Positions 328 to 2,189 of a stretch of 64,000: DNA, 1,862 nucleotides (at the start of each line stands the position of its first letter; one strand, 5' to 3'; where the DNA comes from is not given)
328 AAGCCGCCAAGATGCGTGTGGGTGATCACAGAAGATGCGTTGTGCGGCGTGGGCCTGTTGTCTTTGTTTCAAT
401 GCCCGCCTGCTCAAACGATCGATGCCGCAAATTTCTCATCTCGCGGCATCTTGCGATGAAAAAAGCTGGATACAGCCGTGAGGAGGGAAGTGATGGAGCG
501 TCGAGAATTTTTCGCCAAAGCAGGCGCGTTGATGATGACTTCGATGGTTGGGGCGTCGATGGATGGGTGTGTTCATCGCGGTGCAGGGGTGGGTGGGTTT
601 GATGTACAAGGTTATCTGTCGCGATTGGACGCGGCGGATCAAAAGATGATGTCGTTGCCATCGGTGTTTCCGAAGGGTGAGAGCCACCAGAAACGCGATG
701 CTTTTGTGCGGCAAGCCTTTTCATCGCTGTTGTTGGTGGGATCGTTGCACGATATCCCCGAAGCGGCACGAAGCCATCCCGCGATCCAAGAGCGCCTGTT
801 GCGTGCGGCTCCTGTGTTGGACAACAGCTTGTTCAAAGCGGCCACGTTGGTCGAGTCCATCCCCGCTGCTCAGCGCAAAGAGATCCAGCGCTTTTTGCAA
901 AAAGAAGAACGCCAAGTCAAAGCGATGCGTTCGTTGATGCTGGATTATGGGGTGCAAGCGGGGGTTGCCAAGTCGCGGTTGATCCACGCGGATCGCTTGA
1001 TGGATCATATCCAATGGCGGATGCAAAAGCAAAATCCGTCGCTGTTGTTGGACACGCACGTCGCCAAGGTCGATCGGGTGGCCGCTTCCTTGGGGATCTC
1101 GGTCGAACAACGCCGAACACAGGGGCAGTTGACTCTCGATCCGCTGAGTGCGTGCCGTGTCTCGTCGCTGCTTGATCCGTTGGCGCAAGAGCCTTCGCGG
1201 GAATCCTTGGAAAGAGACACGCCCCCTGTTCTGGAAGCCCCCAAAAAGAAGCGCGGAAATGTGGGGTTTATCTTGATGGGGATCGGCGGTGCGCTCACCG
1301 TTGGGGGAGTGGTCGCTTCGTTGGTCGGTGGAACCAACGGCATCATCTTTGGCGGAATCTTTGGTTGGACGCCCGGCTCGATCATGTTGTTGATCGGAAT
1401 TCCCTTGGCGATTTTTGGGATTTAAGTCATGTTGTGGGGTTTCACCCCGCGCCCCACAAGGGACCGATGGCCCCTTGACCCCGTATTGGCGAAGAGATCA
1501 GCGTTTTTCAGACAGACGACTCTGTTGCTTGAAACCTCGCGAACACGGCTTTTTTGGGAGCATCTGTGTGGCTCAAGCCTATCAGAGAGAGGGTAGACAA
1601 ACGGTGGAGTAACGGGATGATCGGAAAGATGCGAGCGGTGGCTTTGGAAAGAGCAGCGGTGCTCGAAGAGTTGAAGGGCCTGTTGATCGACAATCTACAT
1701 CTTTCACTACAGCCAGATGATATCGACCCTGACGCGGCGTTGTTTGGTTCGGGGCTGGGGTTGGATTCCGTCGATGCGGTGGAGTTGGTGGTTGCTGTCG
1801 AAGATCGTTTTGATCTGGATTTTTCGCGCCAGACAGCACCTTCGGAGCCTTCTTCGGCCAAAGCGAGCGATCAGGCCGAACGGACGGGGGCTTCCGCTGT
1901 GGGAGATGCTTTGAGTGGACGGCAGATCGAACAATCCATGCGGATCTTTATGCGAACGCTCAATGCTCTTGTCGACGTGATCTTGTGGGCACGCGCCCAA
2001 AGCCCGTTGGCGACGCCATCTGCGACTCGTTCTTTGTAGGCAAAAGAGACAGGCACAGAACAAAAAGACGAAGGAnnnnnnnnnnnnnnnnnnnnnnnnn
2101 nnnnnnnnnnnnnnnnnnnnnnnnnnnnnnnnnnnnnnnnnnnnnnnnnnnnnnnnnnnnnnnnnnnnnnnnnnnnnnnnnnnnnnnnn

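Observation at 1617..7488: KS-less operon ACP/GcvT-fold/SDR/FabD-AT/FabZ-DH/AGPS-like: candidate undescribed bacterial ether-lipid pathway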

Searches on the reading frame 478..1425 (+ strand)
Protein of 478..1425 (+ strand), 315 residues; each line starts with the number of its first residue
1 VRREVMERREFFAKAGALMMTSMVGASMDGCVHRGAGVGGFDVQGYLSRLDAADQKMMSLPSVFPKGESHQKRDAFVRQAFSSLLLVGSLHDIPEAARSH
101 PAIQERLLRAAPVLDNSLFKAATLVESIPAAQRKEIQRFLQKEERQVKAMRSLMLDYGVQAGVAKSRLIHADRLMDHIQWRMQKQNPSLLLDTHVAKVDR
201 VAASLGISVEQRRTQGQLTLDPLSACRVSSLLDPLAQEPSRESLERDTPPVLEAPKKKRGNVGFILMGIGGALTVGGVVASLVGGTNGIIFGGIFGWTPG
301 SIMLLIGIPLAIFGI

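Call 5: search_protein_families(library=pfam, proteins=[window:478-1425:+], max_evalue=0.01)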
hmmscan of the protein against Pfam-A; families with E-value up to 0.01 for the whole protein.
window:478-1425:+ (315 aa): 0 families

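Call 6: search_protein_families(library=ncbifam, proteins=[window:478-1425:+], max_evalue=0.01)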
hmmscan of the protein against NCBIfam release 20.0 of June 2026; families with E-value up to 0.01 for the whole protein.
window:478-1425:+ (315 aa): 0 families

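Call 31: search_protein_families(library=pfam, proteins=[window:478-1425:+], max_evalue=1)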
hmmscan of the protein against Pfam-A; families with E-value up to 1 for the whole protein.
window:478-1425:+ (315 aa): 2 families
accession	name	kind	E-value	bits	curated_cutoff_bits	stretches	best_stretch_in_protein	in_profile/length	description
PF23953.1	TPR_COPA_B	-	0.027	14.6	33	1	113-151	5-43/181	COPA/B TPR domain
PF22457.1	PpPFK_gamma-like_C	-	0.14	12.4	27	1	122-170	99-146/158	ATP-dependent 6-phosphofructokinase subunit gamma, C-terminal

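Call 51: find_homologous_proteins(query=window:478-1425:+, max_evalue=0.00001)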
Query window:478-1425:+ (315 aa): 3 proteins with E <= 0.00001 among 8000 candidates.
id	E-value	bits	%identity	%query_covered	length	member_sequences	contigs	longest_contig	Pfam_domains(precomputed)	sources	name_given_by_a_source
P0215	1.4e-197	673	100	98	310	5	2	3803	-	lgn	-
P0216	5.9e-175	599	87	98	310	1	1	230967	-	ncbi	-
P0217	5.1e-122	425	63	98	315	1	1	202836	-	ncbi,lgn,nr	ncbi:MAG: hypothetical protein H6727_03770 [Myxococcales bacterium]|nr:hypothetical protein [Myxococ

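Call 52: find_encoding_contigs(protein=P0217, flank=10000, max_places=1)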
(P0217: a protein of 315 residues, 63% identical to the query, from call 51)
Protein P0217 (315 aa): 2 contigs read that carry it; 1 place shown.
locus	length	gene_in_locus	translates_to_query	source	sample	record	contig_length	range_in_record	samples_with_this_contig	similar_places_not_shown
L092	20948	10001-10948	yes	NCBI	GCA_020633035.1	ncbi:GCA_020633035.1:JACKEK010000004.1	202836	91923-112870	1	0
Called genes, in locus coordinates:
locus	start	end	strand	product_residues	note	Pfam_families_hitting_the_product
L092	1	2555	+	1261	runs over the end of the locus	PF00521:DNA_topoisoIV, PF13403:Hint_2 (weak), PF14890:Intein_splicing, PF14528:LAGLIDADG_3, PF00521:DNA_topoisoIV, PF03989:DNA_gyraseA_C (faint)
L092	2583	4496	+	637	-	PF02518:HATPase_c, PF00204:DNA_gyraseB, PF01751:Toprim, PF00986:DNA_gyraseB_C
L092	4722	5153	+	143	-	PF00383:dCMP_cyt_deam_1, PF08211:dCMP_cyt_deam_2 (weak)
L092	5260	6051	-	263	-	PF01738:DLH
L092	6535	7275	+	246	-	-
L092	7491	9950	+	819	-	PF00109:ketoacyl-synt, PF08545:ACP_syn_III (faint), PF02801:Ketoacyl-synt_C, PF00109:ketoacyl-synt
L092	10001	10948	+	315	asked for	-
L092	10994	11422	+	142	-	PF00550:PP-binding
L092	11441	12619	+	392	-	PF01571:GCV_T, PF08669:GCV_T_C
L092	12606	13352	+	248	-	PF00106:adh_short, PF08659:KR, PF13561:adh_short_C2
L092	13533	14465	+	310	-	PF00698:Acyl_transf_1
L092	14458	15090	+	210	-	PF07977:FabA, PF22818:ApeI-like (faint), PF22636:FlK (weak)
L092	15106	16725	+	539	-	PF01565:FAD_binding_4, PF02913:FAD-oxidase_C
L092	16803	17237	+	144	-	PF00571:CBS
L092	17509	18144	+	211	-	PF01209:Ubie_methyltran (weak), PF13489:Methyltransf_23 (weak), PF24675:NpmA (weak), PF02390:Methyltransf_4 (weak), PF13649:Methyltransf_25, PF13847:Methyltransf_31, PF08241:Methyltransf_11 (weak), PF08242:Methyltransf_12 (weak)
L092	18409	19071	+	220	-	PF01625:PMSR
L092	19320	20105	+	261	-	PF05117:DUF695, PF06877:RraB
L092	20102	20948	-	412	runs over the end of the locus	PF13401:AAA_22 (faint), PF00004:AAA, PF07724:AAA_2, PF07728:AAA_5 (weak), PF10431:ClpB_D2-small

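Call 57: search_protein_families(library=pfam, proteins=[L092:6535-7275:+], max_evalue=0.01)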
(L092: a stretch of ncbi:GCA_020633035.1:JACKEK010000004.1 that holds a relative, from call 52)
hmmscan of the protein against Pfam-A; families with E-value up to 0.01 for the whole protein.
L092:6535-7275:+ (246 aa): 0 families

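Call 76: predict_structure(alignment_id=A2)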
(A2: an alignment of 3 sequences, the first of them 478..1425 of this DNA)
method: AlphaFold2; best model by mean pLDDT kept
length: 315 residues; sequences in the alignment: 3
mean_pLDDT: 39.0   pTM: 0.28
mean pLDDT of the five models: 39.0, 38.1, 37.3, 37.2, 35.7
residues with pLDDT >= 90: 0; 70-90: 0; 50-70: 15; < 50: 300
segments of 3 or more residues with pLDDT < 50: 1-49, 56-58, 60-66, 74-284, 286-301, 307-315
pLDDT, mean of each block of 10 residues (from residue 1): 39 41 32 30 46 50 49 47 38 39 44 36 35 37 39 41 33 38 34 31 36 35 30 34 33 35 39 45 46 46 49 43
secondary structure, 60 per line:
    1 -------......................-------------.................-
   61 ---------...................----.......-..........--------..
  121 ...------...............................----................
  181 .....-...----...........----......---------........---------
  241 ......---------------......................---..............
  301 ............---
elements in order: H8-29 H43-59 H70-88 H93-99 H101-110 H119-123 H130-160 H165-185 H194-204 H209-214 H224-231 H241-246 H262-283 H287-312

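Call 86: search_protein_representatives(protein=window:478-1425:+)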
Query: 315 residues. Proteins with E-value up to 0.001 (for the whole library): 355; up to 1e-10: 119; up to 1e-30: 3. The best 150 are listed.
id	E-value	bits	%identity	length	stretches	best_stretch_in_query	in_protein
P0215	4.6e-198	673.0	100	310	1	6-315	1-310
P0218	2.6e-53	197.8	37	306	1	3-312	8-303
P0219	5.8e-45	170.4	44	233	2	77-229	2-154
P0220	4.7e-25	105.1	31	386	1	8-312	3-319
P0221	6.2e-24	101.4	33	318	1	25-314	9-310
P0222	7.5e-23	97.8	32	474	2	6-218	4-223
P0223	1.7e-22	96.7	33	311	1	6-314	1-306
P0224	2.4e-21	92.9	31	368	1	64-312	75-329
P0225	1.1e-20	90.7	29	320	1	40-314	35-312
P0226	2.1e-20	89.8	29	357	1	6-314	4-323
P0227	8.7e-20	87.8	31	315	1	6-296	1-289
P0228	1.1e-19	87.5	28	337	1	6-314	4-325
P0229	1.1e-19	87.4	26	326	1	13-314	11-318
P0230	3.9e-19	85.6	28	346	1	8-314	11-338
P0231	1.2e-18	84.1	29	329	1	70-314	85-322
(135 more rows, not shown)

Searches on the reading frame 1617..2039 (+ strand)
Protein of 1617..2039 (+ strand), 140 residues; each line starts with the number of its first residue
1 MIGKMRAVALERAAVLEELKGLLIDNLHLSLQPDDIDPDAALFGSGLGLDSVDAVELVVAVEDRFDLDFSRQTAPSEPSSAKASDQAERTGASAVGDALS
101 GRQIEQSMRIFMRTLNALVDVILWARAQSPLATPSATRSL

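Call 5: search_protein_families(library=pfam, proteins=[window:1617-2039:+], max_evalue=0.01)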
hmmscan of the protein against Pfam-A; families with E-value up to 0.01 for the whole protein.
window:1617-2039:+ (140 aa): 1 family
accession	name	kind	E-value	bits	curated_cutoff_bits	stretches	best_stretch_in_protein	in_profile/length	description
PF00550.31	PP-binding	-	2e-08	34.8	20.8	1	18-70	2-50/67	Phosphopantetheine attachment site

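Call 6: search_protein_families(library=ncbifam, proteins=[window:1617-2039:+], max_evalue=0.01)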
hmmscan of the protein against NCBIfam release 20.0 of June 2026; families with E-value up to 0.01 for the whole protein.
window:1617-2039:+ (140 aa): 13 families
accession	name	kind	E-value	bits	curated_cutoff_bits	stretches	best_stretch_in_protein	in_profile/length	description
NF006617.0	PRK09184.1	subfamily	1.2e-13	50.9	70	1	9-69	8-69/96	phosphopantetheine-binding protein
TIGR00517.1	acyl_carrier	equivalog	1.6e-08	34.3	70.45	1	25-74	12-60/77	acyl carrier protein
NF003757.0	PRK05350.1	equivalog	1.7e-08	34.5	65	1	11-62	3-51/83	acyl carrier protein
NF002148.0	PRK00982.1-2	subfamily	2.1e-07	30.7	71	1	13-71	3-58/79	acyl carrier protein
NF002149.0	PRK00982.1-3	equivalog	1.1e-06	28.5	106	1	29-74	16-60/78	acyl carrier protein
NF002151.0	PRK00982.1-5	equivalog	1.3e-06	28.4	92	1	15-70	4-56/78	acyl carrier protein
NF058660.1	cispen_ACP_AmcB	equivalog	1.9e-06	27.9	80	1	16-70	3-56/80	cispentacin biosynthesis acyl carrier protein AmcB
NF005480.0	PRK07081.1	equivalog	3.9e-06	26.7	72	1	17-71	3-55/83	acyl carrier protein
NF002150.0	PRK00982.1-4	subfamily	1.8e-05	24.9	66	1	12-72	3-60/80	acyl carrier protein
NF003464.0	PRK05087.1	equivalog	0.00045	20.2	68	1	37-69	23-54/78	D-alanine--poly(phosphoribitol) ligase subunit DltC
TIGR01688.1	dltC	equivalog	0.00099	19.2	52.35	1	37-69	20-51/73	D-alanine--poly(phosphoribitol) ligase subunit 2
NF009104.0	PRK12449.1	equivalog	0.0016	18.4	70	1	44-68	32-56/80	acyl carrier protein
NF002147.0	PRK00982.1-1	equivalog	0.0066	16.3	84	0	29-68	20-58/83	acyl carrier protein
